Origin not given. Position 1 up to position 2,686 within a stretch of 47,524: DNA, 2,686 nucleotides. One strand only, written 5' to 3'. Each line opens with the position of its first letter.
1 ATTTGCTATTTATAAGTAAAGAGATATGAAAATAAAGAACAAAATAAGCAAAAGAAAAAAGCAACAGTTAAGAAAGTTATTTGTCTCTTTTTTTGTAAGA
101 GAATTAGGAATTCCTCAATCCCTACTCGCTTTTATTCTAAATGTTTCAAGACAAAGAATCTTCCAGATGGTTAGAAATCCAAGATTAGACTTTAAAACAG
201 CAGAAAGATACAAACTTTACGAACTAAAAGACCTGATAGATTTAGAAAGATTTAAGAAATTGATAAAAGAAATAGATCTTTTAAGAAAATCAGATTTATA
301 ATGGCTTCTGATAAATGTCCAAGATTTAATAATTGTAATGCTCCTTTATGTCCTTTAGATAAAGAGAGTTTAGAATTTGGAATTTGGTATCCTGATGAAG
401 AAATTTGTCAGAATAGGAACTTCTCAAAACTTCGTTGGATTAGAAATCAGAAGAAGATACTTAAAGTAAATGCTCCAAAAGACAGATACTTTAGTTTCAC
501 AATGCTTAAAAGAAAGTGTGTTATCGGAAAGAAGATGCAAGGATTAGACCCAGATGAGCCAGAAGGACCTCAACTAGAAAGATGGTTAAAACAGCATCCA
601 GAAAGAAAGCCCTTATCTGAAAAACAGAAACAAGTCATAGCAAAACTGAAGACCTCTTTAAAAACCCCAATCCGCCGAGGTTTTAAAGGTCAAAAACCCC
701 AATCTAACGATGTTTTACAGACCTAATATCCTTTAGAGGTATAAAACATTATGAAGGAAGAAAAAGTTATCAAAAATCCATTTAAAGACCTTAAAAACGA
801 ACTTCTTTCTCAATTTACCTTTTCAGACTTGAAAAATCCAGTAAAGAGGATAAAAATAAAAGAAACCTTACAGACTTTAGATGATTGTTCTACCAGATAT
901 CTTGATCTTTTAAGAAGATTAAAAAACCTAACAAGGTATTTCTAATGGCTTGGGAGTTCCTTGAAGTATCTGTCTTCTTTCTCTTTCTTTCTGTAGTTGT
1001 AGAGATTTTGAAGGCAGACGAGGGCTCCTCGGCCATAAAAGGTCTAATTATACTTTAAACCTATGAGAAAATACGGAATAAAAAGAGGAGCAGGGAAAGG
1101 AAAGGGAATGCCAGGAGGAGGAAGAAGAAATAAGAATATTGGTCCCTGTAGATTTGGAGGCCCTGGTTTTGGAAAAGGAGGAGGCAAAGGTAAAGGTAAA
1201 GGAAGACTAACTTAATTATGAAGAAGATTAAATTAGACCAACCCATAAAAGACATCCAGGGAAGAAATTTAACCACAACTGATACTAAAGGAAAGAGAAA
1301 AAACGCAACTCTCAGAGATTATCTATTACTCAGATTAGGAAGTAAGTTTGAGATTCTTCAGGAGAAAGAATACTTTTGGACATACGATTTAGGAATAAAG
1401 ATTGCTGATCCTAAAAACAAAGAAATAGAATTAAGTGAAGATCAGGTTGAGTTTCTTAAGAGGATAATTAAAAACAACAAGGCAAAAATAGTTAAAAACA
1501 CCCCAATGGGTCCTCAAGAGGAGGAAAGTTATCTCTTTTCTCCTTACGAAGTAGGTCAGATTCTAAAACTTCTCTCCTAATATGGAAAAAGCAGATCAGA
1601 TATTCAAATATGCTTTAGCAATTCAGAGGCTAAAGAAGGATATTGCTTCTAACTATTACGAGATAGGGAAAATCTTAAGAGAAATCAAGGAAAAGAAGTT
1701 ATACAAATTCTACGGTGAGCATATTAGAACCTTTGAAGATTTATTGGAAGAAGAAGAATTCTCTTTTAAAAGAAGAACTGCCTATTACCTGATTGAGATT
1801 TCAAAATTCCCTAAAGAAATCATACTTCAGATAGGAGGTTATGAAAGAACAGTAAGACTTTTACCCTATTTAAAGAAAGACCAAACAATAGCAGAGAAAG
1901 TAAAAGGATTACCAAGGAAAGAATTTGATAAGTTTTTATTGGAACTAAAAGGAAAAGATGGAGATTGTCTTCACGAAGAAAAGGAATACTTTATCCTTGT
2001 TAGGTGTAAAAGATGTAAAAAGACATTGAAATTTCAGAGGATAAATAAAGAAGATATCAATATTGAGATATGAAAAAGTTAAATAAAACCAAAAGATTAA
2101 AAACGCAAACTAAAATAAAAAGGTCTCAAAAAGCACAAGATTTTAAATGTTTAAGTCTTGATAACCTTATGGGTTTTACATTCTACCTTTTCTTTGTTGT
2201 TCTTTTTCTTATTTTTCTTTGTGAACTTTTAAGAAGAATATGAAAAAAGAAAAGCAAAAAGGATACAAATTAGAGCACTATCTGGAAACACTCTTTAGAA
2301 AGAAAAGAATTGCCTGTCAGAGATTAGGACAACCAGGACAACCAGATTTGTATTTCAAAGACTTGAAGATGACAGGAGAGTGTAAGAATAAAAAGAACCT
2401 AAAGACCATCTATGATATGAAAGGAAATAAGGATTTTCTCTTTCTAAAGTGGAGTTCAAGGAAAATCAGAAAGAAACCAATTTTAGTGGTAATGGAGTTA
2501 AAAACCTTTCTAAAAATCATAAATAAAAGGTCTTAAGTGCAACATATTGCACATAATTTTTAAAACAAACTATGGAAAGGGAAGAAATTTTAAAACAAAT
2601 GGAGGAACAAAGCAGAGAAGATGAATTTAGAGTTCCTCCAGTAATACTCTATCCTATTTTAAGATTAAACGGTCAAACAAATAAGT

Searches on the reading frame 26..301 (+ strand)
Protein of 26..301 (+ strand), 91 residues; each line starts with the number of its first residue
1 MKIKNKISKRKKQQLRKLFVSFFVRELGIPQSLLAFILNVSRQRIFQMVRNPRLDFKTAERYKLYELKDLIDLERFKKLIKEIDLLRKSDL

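Call 9: search_protein_families(library=pfam, proteins=[window:26-301:+], max_evalue=0.01)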
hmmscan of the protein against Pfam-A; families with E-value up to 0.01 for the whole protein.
window:26-301:+ (91 aa): 0 families

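Call 33: find_encoding_contigs(protein=window:26-301:+, flank=10000, max_places=10)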
Protein window:26-301:+ (91 aa): 5 contigs read that carry it; 5 places shown.
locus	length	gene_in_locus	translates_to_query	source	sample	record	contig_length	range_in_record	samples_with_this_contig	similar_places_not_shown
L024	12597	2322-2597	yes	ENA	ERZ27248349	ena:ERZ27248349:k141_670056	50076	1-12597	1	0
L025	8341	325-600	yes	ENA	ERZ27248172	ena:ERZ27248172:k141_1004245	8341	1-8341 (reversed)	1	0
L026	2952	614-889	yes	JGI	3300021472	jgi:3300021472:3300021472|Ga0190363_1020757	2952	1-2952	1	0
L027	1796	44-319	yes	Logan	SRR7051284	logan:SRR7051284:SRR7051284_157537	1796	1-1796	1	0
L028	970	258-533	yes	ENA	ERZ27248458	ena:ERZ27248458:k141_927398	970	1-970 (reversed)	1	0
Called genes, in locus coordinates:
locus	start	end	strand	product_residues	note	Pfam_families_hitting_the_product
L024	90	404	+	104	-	-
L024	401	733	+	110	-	-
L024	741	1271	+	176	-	-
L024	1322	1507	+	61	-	-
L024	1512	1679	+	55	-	-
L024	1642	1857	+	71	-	-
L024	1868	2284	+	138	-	-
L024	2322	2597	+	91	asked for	-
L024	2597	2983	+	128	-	-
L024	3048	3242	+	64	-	-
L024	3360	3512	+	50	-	-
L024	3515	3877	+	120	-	-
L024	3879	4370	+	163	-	-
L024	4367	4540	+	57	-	-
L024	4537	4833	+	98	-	-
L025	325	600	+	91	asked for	-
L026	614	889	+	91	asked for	-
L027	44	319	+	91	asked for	-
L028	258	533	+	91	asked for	-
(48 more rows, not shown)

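Call 78: search_protein_families(library=phrogs, proteins=[window:26-301:+], max_evalue=0.01)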
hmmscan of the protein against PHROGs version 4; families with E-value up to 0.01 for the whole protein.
window:26-301:+ (91 aa): 1 family
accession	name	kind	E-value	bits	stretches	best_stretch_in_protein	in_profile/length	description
phrog_4691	-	integration and excision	0.003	18.6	1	37-71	27-62/78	excisionase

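Call 86: search_solved_structures(query=window:26-301:+, max_evalue=5)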
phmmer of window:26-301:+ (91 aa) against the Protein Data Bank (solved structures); distinct sequences matched with E-value up to 5: 2.
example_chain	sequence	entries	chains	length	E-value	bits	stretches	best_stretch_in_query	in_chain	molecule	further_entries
7jil_o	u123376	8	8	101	0.24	15.2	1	41-90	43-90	30S ribosomal protein S10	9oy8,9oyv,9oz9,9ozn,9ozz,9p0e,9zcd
9i5v_f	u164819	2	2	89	0.35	14.6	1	12-86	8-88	Small ribosomal subunit protein uS15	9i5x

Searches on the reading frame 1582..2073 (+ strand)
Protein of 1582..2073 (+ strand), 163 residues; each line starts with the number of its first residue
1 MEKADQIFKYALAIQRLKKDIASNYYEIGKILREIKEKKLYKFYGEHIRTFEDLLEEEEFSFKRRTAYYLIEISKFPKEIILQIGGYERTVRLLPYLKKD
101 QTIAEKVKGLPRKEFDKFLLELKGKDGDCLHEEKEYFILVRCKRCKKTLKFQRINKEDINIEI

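Call 9: search_protein_families(library=pfam, proteins=[window:1582-2073:+], max_evalue=0.01)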
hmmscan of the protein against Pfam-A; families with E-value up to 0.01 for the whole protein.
window:1582-2073:+ (163 aa): 0 families

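Call 78: search_protein_families(library=phrogs, proteins=[window:1582-2073:+], max_evalue=0.01)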
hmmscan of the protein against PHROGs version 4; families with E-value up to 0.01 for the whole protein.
window:1582-2073:+ (163 aa): 2 families
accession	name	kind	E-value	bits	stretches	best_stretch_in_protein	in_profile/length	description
phrog_17202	-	unknown function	0.0006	20.5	1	15-74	83-139/305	-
phrog_1733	-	unknown function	0.0029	18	1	23-78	32-79/305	-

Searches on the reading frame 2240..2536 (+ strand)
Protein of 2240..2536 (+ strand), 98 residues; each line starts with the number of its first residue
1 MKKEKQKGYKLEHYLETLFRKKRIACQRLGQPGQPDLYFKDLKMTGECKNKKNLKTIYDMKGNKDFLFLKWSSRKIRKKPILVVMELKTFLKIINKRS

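Call 9: search_protein_families(library=pfam, proteins=[window:2240-2536:+], max_evalue=0.01)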
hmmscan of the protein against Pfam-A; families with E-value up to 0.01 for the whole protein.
window:2240-2536:+ (98 aa): 1 family
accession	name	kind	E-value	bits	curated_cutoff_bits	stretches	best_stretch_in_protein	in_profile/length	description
PF20472.4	PDDEXK_11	-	0.0051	17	23.7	0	5-70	3-57/145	PD-(D/E)XK nuclease superfamily domain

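Call 78: search_protein_families(library=phrogs, proteins=[window:2240-2536:+], max_evalue=0.01)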
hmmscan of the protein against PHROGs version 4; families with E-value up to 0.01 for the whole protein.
window:2240-2536:+ (98 aa): 1 family
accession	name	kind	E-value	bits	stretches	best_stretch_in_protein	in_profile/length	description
phrog_244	-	DNA, RNA and nucleotide metabolism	0.00027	22.3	1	1-58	5-72/186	RusA-like Holliday junction resolvase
